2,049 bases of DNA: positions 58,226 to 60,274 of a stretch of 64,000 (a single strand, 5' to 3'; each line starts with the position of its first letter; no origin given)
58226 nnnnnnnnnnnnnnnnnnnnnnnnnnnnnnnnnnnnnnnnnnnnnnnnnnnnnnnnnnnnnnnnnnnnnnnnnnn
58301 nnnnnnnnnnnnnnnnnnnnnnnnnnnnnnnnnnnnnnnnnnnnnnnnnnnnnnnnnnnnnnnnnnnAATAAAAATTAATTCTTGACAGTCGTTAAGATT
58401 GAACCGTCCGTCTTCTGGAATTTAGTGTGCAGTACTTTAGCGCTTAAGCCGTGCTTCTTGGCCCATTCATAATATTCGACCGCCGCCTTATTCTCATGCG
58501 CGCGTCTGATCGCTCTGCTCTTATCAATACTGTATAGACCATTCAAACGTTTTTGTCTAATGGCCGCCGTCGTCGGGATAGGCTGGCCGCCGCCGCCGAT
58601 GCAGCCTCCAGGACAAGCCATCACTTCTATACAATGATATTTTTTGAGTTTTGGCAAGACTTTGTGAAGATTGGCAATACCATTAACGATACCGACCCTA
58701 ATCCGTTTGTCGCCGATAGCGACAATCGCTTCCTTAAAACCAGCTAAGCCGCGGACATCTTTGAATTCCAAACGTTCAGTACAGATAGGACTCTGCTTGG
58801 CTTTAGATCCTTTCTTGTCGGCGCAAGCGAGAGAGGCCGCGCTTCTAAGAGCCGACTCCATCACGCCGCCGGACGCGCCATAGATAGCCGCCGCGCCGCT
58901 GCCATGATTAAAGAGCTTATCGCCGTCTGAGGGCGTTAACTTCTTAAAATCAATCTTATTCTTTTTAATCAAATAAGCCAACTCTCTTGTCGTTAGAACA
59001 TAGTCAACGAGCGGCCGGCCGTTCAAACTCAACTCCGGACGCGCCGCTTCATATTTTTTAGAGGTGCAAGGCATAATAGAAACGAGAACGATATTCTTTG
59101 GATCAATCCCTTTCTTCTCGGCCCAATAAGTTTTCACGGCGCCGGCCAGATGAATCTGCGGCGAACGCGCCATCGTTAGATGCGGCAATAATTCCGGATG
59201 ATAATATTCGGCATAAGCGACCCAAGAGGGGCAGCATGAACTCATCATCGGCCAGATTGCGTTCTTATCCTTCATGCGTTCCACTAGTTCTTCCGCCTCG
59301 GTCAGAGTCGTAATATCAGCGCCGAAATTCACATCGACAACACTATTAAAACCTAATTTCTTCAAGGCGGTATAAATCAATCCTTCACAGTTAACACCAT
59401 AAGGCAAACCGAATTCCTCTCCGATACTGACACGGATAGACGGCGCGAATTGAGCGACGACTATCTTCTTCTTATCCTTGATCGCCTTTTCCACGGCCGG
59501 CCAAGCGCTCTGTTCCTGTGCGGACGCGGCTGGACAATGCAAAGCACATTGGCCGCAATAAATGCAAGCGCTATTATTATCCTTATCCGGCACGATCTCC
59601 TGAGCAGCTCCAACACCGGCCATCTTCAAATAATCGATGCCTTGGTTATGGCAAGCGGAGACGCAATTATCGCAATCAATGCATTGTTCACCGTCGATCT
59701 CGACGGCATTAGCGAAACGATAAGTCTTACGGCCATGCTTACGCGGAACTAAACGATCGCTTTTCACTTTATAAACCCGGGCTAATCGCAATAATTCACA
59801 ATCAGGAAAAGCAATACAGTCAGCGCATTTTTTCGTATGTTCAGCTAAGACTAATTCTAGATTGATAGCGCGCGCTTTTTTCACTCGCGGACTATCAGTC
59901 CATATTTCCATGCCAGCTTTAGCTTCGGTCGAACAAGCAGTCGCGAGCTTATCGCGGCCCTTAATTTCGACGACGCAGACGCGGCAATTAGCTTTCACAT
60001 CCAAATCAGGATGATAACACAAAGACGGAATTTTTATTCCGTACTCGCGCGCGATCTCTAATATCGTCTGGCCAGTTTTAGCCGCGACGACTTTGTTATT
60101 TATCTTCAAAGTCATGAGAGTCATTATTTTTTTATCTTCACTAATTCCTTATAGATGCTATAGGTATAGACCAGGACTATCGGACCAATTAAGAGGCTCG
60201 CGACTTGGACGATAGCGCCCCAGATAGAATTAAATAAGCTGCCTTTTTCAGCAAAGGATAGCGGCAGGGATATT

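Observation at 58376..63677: Compact gap-SDR-nuoF-like-membrane-hydA operon: a minimal NADH-to-H2 module wired to glycolysis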

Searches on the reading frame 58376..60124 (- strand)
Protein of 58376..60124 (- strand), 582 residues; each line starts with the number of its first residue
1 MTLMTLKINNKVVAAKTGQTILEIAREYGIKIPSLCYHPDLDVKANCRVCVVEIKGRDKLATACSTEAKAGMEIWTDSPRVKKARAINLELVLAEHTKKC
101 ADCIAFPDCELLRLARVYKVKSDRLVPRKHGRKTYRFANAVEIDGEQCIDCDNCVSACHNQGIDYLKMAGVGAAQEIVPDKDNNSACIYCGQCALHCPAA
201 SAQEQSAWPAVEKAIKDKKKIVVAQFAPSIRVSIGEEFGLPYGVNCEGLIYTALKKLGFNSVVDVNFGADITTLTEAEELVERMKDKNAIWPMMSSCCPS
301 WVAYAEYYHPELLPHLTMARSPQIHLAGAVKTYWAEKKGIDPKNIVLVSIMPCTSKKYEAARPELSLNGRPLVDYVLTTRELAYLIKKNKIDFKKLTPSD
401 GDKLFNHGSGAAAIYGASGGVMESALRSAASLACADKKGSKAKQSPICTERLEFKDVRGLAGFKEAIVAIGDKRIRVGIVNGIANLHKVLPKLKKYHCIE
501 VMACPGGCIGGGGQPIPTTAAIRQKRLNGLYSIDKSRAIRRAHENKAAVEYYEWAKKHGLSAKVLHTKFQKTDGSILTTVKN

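Call 3: search_protein_families(library=pfam, proteins=[window:58376-60124:-], max_evalue=0.01)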
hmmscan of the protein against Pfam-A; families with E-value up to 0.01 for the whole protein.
window:58376-60124:- (582 aa): 9 families
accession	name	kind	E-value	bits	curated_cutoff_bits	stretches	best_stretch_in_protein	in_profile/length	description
PF02906.19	Fe_hyd_lg_C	-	1.1e-83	281.1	22.1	1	220-512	1-245/245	Iron only hydrogenase large subunit, C-terminal domain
PF13510.11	Fer2_4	-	1.2e-15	57.7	22.8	1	5-78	5-81/82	2Fe-2S iron-sulfur cluster binding domain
PF02256.22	Fe_hyd_SSU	-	8e-09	35.8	24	1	522-571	3-55/56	Iron hydrogenase small subunit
PF12838.12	Fer4_7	-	2.1e-06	28.5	27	1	147-199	1-50/52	4Fe-4S dicluster domain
PF13237.11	Fer4_10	-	3.5e-05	24.1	25.5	1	141-198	2-53/53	4Fe-4S dicluster domain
PF10588.14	NADH-G_4Fe-4S_3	-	4.2e-05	23.4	27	1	85-122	1-38/40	NADH-ubiquinone oxidoreductase-G iron-sulfur binding region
PF14697.11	Fer4_21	-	5.6e-05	23.6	35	1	142-199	2-53/59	4Fe-4S dicluster domain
PF13187.11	Fer4_9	-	0.00038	20.9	27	1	147-199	1-49/52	4Fe-4S dicluster domain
PF00037.32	Fer4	-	0.00084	19.5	21.1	1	183-199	4-20/24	4Fe-4S binding domain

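Call 4: search_protein_families(library=ncbifam, proteins=[window:58376-60124:-], max_evalue=0.01)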
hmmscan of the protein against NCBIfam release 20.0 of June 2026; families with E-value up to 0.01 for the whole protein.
window:58376-60124:- (582 aa): 30 families (the best 25 are shown)
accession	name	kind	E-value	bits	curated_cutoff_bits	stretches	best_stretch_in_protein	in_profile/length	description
NF040763.1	FeFe_hydrog_A6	exception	7.4e-183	609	765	1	5-571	2-570/571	NADH-dependent [FeFe] hydrogenase, group A6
NF040762.1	Hydr_FeFe_Clost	exception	3.6e-154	514.5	900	1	5-569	2-571/572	ferredoxin hydrogenase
TIGR02512.1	FeFe_hydrog_A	subfamily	1.5e-127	425.5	405.95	1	140-516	1-374/375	[FeFe] hydrogenase, group A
TIGR04105.1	FeFe_hydrog_B1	subfamily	2.4e-51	174.8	450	2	141-428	137-405/462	monomeric [FeFe] hydrogenase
NF005745.0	PRK07569.1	equivalog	2.4e-42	144.9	333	1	1-221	1-224/238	bidirectional hydrogenase complex protein HoxU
NF009454.0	PRK12814.1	equivalog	1.7e-29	102.7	916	2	1-101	1-101/657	putative NADPH-dependent glutamate synthase small subunit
TIGR01973.1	NuoG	equivalog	4.4e-27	95.1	470.05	1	6-177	1-173/606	NADH-quinone oxidoreductase subunit NuoG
NF006305.0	PRK08493.1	equivalog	9.9e-27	93.4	591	1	4-167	2-163/819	NADH-quinone oxidoreductase subunit G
NF005895.0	PRK07860.1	equivalog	1.1e-20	73.4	802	1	3-199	17-217/811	NADH-quinone oxidoreductase subunit G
TIGR01971.1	NuoI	subfamily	1.2e-07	31.3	113.05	1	125-210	25-106/121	NADH-quinone oxidoreductase, chain I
NF040612.1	F420_dehyd_FpoI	exception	9e-06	25.5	180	1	115-201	11-98/135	F420H2 dehydrogenase subunit FpoI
NF004536.0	PRK05888.1-1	equivalog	9.2e-06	25.1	212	1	121-210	36-122/180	NADH-quinone oxidoreductase subunit NuoI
NF004542.0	PRK05888.2-3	equivalog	2.1e-05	24.1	248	1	132-199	69-136/203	NADH-quinone oxidoreductase subunit NuoI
TIGR02912.1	sulfite_red_C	equivalog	3.9e-05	22.8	324.1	1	143-203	166-219/314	sulfite reductase subunit C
NF042909.1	FMH_DH_FwdF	exception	4.5e-05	22.7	375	1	138-202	91-155/336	tungsten-dependent formylmethanofuran dehydrogenase subunit FwdF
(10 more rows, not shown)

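Call 5: find_encoding_contigs(protein=window:58376-60124:-, flank=10000, max_places=6)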
Protein window:58376-60124:- (582 aa): 5 contigs read that carry it; 3 places shown.
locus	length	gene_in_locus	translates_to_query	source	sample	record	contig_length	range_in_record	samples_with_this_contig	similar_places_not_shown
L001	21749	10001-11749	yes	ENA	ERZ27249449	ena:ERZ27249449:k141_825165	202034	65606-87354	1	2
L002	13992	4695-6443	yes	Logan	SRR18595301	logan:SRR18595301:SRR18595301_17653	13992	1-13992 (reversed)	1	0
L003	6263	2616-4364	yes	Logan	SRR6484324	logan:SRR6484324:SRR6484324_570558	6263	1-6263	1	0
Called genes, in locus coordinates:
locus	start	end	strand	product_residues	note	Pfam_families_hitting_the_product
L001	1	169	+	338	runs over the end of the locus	PF04055:Radical_SAM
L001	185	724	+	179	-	PF01863:YgjP-like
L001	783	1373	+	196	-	PF00081:Sod_Fe_N, PF02777:Sod_Fe_C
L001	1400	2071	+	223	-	PF00300:His_Phos_1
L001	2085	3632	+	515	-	PF04473:DUF553 (faint)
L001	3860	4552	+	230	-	PF00318:Ribosomal_S2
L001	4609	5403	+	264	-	PF25025:EF-Ts_N (weak), PF00889:EF_TS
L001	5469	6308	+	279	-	PF04468:PSP1, PF28472:PSP1_3rd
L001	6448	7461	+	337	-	PF00044:Gp_dh_N, PF02800:Gp_dh_C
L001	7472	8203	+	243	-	PF00106:adh_short, PF08659:KR, PF23441:SDR (weak), PF13561:adh_short_C2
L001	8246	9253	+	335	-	PF01512:Complex1_51K, PF10589:NADH_4Fe-4S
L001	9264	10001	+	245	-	PF25231:DUF7847 (weak), PF06790:UPF0259 (weak)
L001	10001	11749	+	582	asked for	PF13510:Fer2_4, PF12838:Fer4_7 (weak), PF02906:Fe_hyd_lg_C, PF02256:Fe_hyd_SSU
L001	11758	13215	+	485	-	PF01743:PolyA_pol, PF12627:PolyA_pol_RNAbd, PF01966:HD, PF13735:tRNA_NucTran2_2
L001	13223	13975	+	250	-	PF00160:Pro_isomerase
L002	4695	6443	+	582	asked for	PF13510:Fer2_4, PF12838:Fer4_7 (weak), PF02906:Fe_hyd_lg_C, PF02256:Fe_hyd_SSU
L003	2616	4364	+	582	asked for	PF13510:Fer2_4, PF12838:Fer4_7 (weak), PF02906:Fe_hyd_lg_C, PF02256:Fe_hyd_SSU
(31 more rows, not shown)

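Call 32: search_solved_structures(query=window:58376-60124:-, max_evalue=1e-20, show_alignments=2)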
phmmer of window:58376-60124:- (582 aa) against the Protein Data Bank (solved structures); distinct sequences matched with E-value up to 1e-20: 70 (the best 60 are shown).
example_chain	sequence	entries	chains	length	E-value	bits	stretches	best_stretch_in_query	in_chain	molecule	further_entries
7q4v_A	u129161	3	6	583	6.1e-126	424.6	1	4-570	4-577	Iron hydrogenase HydA1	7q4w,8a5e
8a6t_A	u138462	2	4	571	1.3e-125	423.5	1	2-569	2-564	Electron bifurcating hydrogenase subunit HydA1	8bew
7qhf_A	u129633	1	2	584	2e-124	419.5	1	8-572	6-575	Iron hydrogenase 1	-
4xdc_A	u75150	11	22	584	7.3e-124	417.7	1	8-572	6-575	Iron hydrogenase 1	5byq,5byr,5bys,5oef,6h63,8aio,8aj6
4xdd_A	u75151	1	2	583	7.4e-124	417.7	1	8-572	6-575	Iron hydrogenase 1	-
6gm4_A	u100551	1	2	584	1.1e-123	417.2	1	8-572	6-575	Iron hydrogenase 1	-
9rj9_A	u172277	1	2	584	1.4e-123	416.7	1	8-572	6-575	Iron hydrogenase 1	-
6gm0_A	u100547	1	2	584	1.8e-123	416.4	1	8-572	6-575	Iron hydrogenase 1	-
6gm8_A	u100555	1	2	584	1.8e-123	416.4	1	8-572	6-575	Iron hydrogenase 1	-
6yf4_A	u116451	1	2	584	1.8e-123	416.4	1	8-572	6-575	Iron hydrogenase 1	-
6gm2_A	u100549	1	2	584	1.8e-123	416.4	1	8-572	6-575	Iron hydrogenase 1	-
8cjy_A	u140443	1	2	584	1.9e-123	416.4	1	8-572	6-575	Iron hydrogenase 1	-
1c4a_A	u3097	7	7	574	2.7e-123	415.8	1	8-571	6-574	PROTEIN (FE-ONLY HYDROGENASE) | PROTEIN (PERIPLASMIC HYDROGENASE 1) | Iron hydrogenase 1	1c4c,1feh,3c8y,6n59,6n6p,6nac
6gm3_A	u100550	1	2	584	4.8e-123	415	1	8-572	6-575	Iron hydrogenase 1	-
6gm1_A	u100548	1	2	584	5.1e-123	414.9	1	8-572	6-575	Iron hydrogenase 1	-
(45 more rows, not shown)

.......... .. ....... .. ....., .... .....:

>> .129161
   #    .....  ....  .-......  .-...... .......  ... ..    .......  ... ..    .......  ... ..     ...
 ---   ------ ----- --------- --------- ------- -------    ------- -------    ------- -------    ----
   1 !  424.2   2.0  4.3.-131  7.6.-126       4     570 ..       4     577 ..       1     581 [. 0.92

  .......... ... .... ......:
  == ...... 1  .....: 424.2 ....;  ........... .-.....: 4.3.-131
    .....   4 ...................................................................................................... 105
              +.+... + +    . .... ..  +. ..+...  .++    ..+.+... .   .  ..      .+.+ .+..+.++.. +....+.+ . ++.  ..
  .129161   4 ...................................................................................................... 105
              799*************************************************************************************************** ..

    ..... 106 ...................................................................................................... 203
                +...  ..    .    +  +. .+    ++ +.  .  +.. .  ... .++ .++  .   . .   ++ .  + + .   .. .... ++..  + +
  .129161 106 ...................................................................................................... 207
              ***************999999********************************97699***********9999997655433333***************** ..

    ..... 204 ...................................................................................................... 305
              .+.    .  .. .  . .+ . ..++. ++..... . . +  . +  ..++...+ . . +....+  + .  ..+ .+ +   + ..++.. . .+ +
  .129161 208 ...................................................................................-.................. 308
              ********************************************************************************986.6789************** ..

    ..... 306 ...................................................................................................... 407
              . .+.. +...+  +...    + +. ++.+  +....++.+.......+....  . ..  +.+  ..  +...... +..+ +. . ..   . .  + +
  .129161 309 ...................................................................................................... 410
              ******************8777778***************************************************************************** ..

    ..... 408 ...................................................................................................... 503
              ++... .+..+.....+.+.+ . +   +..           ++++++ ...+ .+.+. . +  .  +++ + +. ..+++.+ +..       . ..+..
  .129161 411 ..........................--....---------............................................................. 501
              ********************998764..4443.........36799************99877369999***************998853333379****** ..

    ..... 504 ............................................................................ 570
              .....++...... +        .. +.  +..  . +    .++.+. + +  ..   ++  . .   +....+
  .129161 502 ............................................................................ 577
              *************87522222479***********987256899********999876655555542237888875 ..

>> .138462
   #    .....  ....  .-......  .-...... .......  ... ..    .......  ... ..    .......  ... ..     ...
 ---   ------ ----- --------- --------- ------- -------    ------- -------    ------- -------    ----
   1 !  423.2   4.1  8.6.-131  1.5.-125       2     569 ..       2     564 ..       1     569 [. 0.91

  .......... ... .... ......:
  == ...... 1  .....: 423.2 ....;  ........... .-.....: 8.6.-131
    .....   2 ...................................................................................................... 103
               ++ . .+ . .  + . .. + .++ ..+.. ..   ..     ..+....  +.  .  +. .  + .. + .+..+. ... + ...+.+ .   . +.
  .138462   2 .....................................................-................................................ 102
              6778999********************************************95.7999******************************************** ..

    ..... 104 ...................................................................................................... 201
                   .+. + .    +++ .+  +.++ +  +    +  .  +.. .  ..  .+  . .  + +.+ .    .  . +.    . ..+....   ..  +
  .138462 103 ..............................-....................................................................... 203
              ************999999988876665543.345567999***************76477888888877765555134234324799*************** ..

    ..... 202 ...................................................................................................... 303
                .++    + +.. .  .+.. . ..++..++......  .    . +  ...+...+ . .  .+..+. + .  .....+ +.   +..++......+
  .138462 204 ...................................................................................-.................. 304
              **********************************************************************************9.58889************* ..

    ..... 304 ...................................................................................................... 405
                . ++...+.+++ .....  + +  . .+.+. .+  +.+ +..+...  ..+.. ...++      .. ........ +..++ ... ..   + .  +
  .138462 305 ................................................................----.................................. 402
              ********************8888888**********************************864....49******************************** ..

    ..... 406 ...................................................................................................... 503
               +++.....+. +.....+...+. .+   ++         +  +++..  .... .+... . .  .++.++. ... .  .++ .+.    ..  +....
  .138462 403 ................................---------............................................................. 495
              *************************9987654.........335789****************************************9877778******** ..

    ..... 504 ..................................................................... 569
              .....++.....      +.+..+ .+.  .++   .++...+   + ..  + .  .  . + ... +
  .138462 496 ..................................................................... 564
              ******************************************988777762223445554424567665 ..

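Call 65: find_homologous_proteins(query=window:58376-60124:-, max_evalue=1e-10)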
Query window:58376-60124:- (582 aa): 6295 proteins with E <= 1e-10 among 8000 candidates; the best 120 are listed.
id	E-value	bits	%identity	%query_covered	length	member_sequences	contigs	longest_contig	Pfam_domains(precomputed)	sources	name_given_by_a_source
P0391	0.0e+0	1256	94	99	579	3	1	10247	PF14697.12,PF13510.12,PF10588.15,PF02906.20,PF02256.23,PF12838.13,PF13237.12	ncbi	-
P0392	0.0e+0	1178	87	99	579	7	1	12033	PF14697.12,PF13510.12,PF10588.15,PF02906.20,PF02256.23,PF12838.13,PF13237.12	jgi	jgi:NADH-quinone oxidoreductase subunit G/NADP-reducing hydrogenase subunit HndD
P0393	0.0e+0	1178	87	99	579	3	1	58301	PF13510.12,PF10588.15,PF02906.20,PF02256.23,PF12838.13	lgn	-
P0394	0.0e+0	1140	84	99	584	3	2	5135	PF14697.12,PF13510.12,PF10588.15,PF02906.20,PF02256.23,PF12838.13,PF13237.12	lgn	-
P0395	0.0e+0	1104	81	99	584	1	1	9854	PF14697.12,PF13510.12,PF02906.20,PF02256.23,PF12838.13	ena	-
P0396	0.0e+0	1079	81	99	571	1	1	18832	PF14697.12,PF13510.12,PF10588.15,PF02906.20,PF02256.23,PF12838.13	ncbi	-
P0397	0.0e+0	1063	79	98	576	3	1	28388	PF14697.12,PF13510.12,PF02906.20,PF02256.23,PF12838.13,PF13183.12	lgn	-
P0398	0.0e+0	1052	78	98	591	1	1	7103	PF14697.12,PF13510.12,PF10588.15,PF02906.20,PF02256.23,PF12838.13,PF13237.12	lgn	-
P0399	0.0e+0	1045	76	99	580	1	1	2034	PF14697.12,PF13510.12,PF10588.15,PF02906.20,PF00111.33,PF02256.23,PF12838.13,PF13237.12,PF13187.12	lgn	-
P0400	0.0e+0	1044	76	98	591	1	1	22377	PF14697.12,PF13510.12,PF02906.20,PF02256.23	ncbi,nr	ncbi:MAG: [Fe-Fe] hydrogenase large subunit C-terminal domain-containing protein [bacterium]|nr:[Fe-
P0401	0.0e+0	1039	77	98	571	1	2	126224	PF14697.12,PF13510.12,PF02906.20,PF02256.23,PF12838.13,PF13237.12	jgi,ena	-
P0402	2.0e-298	1009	74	99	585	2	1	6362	PF13510.12,PF02906.20,PF02256.23,PF12838.13,PF13187.12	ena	-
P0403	9.6e-295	997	75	97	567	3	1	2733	PF14697.12,PF13510.12,PF10588.15,PF02906.20,PF02256.23,PF12838.13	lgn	-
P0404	5.7e-294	994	73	99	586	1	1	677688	PF13510.12,PF10588.15,PF02906.20,PF02256.23,PF12838.13,PF13187.12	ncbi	-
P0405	1.2e-292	990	74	99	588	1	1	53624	PF13510.12,PF10588.15,PF02906.20,PF02256.23,PF12838.13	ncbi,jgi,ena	ncbi:MAG: [FeFe] hydrogenase, group A [Patescibacteria group bacterium]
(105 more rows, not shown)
